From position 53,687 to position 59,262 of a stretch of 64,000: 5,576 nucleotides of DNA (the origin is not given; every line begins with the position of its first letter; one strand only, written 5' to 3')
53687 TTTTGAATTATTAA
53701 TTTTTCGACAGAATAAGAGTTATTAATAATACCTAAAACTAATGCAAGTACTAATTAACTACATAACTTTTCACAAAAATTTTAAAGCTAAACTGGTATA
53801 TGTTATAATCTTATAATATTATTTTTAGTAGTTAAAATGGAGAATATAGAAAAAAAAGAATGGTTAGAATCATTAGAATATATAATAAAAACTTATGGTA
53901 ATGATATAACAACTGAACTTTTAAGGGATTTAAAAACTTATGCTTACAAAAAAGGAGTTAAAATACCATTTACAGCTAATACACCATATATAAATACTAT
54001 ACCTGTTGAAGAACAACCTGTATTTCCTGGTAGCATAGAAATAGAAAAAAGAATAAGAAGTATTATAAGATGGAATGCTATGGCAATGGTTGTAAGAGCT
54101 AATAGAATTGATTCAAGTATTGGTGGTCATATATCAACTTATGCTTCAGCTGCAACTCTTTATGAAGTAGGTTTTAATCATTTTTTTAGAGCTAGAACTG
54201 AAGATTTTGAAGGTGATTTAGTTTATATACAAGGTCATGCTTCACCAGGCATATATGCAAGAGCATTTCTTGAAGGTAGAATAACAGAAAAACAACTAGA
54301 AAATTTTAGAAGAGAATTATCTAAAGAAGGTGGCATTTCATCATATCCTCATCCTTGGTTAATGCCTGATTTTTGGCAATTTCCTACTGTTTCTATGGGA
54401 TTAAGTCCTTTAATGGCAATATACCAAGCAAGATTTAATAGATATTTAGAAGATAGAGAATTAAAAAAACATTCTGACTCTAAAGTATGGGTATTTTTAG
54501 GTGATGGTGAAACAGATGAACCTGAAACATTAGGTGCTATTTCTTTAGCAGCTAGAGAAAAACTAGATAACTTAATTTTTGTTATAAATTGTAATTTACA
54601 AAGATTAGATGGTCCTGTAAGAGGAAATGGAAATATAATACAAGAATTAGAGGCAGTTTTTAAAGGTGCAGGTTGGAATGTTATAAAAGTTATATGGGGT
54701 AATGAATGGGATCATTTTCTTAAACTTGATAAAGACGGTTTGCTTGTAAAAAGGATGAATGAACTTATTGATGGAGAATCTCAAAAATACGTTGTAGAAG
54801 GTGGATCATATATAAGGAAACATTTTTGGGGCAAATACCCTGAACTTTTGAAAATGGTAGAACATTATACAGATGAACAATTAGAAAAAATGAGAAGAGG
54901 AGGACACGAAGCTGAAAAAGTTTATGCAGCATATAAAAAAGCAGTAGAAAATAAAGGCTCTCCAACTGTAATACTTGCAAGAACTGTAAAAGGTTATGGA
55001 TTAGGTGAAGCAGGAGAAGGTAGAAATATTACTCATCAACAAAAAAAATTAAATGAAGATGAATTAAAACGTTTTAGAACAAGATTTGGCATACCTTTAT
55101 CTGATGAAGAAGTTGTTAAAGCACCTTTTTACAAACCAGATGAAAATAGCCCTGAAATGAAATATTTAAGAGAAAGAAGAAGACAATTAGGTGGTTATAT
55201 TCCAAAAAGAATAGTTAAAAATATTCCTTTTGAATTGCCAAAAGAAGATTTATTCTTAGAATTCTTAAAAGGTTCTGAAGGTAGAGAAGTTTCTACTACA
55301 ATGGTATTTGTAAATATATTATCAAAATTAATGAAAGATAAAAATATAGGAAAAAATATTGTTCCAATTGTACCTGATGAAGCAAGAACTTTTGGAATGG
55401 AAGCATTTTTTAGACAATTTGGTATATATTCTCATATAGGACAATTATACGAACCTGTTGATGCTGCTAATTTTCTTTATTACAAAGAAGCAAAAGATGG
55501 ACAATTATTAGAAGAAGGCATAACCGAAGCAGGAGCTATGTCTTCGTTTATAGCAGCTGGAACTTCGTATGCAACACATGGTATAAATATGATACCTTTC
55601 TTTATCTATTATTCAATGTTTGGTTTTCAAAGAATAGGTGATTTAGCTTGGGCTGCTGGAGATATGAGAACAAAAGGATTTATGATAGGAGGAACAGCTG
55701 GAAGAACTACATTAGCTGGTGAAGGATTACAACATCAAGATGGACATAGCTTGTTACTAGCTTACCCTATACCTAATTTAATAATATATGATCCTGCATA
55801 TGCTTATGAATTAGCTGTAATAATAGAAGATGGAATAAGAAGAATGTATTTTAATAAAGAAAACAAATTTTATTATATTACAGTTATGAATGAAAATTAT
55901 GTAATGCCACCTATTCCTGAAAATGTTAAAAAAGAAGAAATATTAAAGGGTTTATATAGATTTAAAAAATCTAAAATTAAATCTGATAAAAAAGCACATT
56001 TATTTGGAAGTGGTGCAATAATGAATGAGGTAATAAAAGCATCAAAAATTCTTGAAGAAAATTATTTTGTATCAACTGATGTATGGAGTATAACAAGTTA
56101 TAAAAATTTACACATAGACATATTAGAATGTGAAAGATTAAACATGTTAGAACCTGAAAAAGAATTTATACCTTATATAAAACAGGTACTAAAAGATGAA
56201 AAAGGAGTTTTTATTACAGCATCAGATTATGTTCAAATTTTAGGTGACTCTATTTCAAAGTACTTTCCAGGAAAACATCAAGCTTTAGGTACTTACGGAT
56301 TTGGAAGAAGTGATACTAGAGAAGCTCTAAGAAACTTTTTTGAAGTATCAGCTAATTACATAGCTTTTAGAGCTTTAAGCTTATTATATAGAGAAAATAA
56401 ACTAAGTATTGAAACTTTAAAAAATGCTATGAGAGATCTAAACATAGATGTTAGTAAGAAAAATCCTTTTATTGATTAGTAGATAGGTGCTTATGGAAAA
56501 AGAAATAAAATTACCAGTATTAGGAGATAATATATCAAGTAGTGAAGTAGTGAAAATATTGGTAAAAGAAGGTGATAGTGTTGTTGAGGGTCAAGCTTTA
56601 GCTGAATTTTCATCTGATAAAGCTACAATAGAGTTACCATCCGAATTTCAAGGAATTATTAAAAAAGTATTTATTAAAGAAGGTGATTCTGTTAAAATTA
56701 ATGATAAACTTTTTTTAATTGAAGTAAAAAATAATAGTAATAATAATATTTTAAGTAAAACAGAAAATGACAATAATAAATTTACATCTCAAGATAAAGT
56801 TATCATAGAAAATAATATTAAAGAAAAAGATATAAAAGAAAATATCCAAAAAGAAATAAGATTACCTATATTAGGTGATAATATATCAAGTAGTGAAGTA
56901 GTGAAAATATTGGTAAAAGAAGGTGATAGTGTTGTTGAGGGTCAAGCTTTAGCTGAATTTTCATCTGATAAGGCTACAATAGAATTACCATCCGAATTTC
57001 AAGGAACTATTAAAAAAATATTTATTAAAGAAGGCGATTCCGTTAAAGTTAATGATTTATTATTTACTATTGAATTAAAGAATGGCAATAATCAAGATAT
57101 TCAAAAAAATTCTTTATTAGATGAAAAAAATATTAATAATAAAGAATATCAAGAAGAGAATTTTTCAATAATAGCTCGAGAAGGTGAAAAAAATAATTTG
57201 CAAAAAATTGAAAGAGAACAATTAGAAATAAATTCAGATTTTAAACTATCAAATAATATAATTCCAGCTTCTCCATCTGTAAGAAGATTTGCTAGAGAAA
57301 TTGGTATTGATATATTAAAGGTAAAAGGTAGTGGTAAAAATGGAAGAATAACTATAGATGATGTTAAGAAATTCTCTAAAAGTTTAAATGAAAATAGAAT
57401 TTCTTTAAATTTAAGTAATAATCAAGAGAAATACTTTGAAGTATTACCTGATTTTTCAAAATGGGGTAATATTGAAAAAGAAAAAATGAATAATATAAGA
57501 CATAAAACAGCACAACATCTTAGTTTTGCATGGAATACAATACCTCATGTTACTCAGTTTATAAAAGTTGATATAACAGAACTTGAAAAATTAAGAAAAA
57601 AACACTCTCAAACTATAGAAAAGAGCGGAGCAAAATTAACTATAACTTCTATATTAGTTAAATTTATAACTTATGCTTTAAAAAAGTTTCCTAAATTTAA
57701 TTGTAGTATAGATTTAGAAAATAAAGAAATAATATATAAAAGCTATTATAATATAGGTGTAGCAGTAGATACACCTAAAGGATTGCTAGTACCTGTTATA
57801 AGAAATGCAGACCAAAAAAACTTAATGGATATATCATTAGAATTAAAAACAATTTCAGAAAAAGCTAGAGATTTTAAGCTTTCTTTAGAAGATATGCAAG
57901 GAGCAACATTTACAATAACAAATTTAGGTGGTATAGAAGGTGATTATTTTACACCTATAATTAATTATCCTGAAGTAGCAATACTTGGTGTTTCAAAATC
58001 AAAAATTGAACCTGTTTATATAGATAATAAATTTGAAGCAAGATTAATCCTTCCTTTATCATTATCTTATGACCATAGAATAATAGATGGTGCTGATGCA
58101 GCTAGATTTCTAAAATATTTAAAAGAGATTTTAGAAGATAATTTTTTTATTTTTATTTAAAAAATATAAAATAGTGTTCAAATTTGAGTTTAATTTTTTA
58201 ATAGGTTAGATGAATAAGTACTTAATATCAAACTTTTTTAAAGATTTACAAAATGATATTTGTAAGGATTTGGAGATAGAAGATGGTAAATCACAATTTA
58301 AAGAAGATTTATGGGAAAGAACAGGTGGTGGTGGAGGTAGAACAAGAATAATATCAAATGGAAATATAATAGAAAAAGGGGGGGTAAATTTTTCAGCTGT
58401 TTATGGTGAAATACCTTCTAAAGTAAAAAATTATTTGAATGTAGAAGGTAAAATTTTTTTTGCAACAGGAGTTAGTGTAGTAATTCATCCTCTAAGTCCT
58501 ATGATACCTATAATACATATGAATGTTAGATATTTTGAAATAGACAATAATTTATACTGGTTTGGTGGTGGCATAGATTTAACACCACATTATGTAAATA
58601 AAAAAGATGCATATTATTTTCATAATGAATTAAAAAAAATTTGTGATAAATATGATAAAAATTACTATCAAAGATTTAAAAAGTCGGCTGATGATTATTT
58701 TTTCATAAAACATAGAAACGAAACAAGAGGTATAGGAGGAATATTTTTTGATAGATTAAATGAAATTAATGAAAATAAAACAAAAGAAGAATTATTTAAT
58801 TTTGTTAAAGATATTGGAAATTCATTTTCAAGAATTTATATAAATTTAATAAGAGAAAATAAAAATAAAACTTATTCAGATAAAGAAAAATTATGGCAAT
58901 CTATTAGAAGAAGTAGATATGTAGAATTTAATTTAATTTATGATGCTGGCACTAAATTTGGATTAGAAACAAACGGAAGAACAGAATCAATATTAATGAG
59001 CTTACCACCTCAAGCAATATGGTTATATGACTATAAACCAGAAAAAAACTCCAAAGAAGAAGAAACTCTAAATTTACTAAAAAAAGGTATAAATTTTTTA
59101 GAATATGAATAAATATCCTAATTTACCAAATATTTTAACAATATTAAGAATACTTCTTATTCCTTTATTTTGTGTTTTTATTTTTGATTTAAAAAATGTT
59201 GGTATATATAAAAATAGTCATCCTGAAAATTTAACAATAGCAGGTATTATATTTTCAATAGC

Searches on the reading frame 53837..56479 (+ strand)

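Call 67: search_protein_families(library=pfam, proteins=[window:53837-56479:+], max_evalue=0.0001)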
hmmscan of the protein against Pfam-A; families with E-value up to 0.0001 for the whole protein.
window:53837-56479:+ (880 aa): 3 families
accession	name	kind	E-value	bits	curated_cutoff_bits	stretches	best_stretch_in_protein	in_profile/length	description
PF17831.6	PDH_E1_M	-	1.2e-102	342.5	23.2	1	474-691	12-229/229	Pyruvate dehydrogenase E1 component middle domain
PF00456.26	Transketolase_N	-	2.8e-18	66.5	22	1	89-290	15-218/334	Transketolase, thiamine diphosphate binding domain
PF22613.1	Transketolase_C_1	-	1.1e-16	61.5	27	1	705-837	1-112/113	Transketolase-like TK C-terminal domain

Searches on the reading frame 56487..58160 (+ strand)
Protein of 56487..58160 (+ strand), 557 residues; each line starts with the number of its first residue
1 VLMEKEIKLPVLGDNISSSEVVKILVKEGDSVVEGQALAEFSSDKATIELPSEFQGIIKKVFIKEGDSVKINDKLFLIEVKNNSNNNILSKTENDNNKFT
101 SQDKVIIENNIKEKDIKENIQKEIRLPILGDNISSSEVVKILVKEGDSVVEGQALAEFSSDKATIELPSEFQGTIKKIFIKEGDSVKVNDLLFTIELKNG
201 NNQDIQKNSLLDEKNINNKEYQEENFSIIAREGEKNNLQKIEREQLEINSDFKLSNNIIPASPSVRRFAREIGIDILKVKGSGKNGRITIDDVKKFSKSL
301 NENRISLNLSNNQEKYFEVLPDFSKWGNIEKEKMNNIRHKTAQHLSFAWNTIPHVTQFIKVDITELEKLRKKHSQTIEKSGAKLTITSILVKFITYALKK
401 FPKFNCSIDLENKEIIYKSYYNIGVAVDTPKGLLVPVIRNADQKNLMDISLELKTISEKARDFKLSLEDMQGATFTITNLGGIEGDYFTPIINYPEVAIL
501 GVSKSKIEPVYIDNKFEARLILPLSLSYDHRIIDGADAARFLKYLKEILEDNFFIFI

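Call 67: search_protein_families(library=pfam, proteins=[window:56487-58160:+], max_evalue=0.0001)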
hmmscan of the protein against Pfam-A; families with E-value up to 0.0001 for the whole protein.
window:56487-58160:+ (557 aa): 8 families
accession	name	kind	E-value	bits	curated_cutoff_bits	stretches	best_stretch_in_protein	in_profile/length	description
PF00198.28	2-oxoacid_dh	-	5.4e-87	291.5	23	1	329-552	4-227/232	2-oxoacid dehydrogenases acyltransferase (catalytic domain)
PF00364.28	Biotin_lipoyl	-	1.1e-39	134.6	22.1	2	122-195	1-73/73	Biotin-requiring enzyme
PF13533.13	Biotin_lipoyl_2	-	5.5e-20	71.1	29.8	0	169-196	5-32/32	Biotin-lipoyl like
PF02817.22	E3_binding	-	4.6e-14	52.8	23.7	1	259-294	1-36/36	e3 binding domain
PF05896.17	NQRA_N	-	9.4e-08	32.6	25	0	139-178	40-78/94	NqrA N-terminal barrel-sandwich hybrid domain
PF16886.11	ATP-synt_ab_Xtn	-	6.8e-07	29.4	25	0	140-205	13-79/88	ATPsynthase alpha/beta subunit barrel-sandwich domain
PF13375.12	RnfC_N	-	1.8e-05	25.1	25.6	0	136-178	39-80/101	RnfC Barrel sandwich hybrid domain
PF00358.26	PTS_EIIA_1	-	2.1e-05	24.7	27.2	0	20-45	82-107/127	phosphoenolpyruvate-dependent sugar phosphotransferase system, EIIA 1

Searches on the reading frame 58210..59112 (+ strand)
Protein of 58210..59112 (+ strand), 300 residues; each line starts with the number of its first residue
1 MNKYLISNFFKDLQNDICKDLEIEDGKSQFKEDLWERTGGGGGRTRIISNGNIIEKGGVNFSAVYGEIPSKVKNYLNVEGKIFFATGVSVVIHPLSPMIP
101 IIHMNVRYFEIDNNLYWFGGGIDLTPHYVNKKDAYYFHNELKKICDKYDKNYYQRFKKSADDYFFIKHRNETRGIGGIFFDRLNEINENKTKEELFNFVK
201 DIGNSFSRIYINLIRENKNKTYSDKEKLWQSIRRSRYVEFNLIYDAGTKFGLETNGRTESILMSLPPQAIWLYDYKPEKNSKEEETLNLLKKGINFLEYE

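Call 67: search_protein_families(library=pfam, proteins=[window:58210-59112:+], max_evalue=0.0001)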
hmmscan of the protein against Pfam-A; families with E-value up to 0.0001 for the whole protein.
window:58210-59112:+ (300 aa): 1 family
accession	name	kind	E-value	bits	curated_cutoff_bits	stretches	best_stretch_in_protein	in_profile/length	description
PF01218.23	Coprogen_oxidas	-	3.3e-123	410.5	31.8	1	7-294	3-293/295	Coproporphyrinogen III oxidase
